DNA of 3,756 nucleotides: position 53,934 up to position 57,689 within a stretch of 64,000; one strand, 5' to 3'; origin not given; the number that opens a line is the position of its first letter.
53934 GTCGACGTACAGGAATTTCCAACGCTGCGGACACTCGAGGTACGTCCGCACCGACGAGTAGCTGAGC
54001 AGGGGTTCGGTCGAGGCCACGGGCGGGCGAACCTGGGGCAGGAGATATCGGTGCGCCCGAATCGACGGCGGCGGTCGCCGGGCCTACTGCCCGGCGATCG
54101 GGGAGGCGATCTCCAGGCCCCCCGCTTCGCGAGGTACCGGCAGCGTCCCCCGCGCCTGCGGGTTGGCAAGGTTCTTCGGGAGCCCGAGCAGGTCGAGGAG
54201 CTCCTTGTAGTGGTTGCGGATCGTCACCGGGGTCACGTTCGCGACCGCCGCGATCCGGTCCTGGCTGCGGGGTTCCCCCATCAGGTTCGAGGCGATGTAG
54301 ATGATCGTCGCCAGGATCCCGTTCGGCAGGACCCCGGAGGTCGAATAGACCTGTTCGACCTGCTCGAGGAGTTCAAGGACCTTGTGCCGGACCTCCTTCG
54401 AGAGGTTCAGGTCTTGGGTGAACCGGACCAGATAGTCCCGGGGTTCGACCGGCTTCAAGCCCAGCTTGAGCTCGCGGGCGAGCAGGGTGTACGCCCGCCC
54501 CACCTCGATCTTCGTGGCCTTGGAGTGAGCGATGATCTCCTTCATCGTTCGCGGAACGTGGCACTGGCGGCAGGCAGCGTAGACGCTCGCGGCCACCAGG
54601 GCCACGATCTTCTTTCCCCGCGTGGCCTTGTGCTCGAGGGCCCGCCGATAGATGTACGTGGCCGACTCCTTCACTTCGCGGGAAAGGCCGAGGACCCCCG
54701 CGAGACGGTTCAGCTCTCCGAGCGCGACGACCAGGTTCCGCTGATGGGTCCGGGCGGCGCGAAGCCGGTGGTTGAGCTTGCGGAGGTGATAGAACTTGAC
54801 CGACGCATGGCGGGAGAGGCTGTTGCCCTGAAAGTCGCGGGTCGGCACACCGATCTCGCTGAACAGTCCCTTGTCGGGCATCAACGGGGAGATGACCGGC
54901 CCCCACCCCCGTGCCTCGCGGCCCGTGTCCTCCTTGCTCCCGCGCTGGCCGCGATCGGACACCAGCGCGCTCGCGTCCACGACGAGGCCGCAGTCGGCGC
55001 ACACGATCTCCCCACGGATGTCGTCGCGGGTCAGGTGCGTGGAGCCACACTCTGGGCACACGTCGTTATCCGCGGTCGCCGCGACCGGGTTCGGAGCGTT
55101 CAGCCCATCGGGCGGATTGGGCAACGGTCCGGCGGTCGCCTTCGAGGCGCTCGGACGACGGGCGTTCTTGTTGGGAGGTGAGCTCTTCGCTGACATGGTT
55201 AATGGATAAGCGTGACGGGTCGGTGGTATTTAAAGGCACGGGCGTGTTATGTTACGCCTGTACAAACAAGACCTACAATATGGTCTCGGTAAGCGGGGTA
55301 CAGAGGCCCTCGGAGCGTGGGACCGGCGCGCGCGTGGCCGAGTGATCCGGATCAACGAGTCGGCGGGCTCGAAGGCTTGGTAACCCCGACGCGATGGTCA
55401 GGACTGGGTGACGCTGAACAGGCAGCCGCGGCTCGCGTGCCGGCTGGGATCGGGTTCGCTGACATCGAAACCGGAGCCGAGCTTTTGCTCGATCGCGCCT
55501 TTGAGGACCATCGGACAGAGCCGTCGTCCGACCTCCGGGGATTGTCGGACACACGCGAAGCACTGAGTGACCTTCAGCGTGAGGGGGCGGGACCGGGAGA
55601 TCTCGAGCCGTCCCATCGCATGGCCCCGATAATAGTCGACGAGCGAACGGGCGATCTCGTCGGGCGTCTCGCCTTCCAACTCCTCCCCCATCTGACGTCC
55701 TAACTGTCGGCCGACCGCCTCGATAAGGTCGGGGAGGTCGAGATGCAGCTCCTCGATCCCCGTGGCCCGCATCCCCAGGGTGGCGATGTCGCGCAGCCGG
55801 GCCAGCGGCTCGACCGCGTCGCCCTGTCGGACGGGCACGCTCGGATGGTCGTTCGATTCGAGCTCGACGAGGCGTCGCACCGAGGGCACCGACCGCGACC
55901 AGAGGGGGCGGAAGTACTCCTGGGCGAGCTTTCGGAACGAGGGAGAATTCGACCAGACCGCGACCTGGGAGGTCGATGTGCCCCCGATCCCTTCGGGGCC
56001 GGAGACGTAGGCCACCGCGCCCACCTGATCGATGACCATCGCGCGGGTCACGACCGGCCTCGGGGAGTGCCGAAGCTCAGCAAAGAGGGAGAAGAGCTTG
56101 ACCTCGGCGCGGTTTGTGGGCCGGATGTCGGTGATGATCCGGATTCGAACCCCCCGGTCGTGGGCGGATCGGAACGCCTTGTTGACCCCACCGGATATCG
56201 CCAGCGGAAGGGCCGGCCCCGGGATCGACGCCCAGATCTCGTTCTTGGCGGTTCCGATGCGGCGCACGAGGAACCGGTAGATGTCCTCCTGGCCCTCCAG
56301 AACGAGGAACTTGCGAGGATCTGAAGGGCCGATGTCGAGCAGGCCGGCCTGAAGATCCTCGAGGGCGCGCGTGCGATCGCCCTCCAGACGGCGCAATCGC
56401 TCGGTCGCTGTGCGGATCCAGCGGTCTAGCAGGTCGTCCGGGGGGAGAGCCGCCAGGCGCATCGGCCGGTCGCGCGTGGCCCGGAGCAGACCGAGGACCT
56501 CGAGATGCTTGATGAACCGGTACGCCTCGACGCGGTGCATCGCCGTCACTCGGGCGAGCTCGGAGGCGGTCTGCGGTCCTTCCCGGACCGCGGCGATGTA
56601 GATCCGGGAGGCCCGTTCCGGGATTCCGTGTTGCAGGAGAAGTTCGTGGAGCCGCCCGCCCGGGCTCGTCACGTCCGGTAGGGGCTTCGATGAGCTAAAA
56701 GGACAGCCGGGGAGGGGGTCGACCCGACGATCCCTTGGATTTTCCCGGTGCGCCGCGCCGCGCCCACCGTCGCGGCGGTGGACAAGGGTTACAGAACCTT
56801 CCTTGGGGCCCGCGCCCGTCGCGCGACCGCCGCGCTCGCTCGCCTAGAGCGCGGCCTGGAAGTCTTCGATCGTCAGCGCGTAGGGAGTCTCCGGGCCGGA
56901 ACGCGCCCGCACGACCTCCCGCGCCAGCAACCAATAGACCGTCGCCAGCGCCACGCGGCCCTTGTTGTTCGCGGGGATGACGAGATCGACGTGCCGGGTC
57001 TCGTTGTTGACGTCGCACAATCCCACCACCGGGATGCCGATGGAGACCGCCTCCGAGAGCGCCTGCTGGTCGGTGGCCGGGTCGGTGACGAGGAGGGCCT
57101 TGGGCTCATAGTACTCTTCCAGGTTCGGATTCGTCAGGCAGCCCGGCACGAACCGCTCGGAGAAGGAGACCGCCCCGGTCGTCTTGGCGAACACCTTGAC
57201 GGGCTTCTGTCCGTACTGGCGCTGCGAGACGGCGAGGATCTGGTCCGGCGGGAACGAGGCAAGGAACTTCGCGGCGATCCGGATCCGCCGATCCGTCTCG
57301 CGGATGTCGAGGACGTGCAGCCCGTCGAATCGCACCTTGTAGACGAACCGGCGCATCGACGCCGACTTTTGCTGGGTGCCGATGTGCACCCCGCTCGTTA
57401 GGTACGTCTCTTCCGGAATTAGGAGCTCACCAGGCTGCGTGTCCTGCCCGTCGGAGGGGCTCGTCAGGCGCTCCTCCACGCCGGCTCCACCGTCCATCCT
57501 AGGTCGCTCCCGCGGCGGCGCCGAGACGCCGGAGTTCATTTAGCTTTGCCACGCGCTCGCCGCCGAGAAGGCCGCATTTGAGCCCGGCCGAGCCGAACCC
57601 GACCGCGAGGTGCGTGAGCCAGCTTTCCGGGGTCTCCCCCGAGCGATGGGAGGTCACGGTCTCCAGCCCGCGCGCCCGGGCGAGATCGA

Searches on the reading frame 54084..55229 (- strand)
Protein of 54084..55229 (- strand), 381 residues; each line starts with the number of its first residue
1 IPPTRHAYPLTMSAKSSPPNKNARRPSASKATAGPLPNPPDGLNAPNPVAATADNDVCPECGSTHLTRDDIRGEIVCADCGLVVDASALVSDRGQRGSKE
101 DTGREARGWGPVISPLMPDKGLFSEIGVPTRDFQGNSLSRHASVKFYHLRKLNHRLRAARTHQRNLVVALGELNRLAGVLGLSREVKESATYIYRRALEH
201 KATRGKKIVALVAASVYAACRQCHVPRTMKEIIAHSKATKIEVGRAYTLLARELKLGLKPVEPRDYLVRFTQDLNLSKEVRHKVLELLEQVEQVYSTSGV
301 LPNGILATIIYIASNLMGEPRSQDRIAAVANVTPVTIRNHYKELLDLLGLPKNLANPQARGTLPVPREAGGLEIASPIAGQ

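Call 11: search_protein_families(library=pfam, proteins=[window:54084-55229:-], max_evalue=0.001)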
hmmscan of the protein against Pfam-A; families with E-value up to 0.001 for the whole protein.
window:54084-55229:- (381 aa): 2 families
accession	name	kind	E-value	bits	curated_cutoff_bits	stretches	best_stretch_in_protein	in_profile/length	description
PF00382.24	TFIIB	-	2.7e-36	123.9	23.6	2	165-252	4-91/92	Transcription factor TFIIB repeat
PF08271.17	Zn_Ribbon_TF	-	1e-11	44.6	29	1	57-89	2-34/43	TFIIB zinc-binding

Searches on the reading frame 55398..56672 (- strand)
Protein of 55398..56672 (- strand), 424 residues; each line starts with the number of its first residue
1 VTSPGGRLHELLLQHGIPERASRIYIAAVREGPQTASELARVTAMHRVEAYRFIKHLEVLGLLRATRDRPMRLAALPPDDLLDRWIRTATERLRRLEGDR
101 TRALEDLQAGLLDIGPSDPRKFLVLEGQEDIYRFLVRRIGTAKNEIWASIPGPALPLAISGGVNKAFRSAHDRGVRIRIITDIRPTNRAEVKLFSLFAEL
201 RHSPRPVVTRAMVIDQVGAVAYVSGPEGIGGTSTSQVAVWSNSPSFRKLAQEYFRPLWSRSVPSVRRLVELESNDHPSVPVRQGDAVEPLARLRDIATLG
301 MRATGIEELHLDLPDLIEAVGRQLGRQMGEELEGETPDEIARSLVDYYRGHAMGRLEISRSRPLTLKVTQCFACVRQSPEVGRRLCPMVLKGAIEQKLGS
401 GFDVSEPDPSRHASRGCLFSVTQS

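Call 11: search_protein_families(library=pfam, proteins=[window:55398-56672:-], max_evalue=0.001)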
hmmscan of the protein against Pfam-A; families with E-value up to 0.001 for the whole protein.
window:55398-56672:- (424 aa): 1 family
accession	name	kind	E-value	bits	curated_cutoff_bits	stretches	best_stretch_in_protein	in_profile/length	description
PF01978.25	TrmB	-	3.3e-07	30.5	25.6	1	14-78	3-67/68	Sugar-specific transcriptional regulator TrmB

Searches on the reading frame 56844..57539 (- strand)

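Call 11: search_protein_families(library=pfam, proteins=[window:56844-57539:-], max_evalue=0.001)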
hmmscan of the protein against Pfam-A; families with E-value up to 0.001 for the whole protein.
window:56844-57539:- (231 aa): 1 family
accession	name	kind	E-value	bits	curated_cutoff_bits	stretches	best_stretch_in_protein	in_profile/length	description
PF00318.25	Ribosomal_S2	-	2.5e-25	89.5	26.1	2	145-209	149-213/216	Ribosomal protein S2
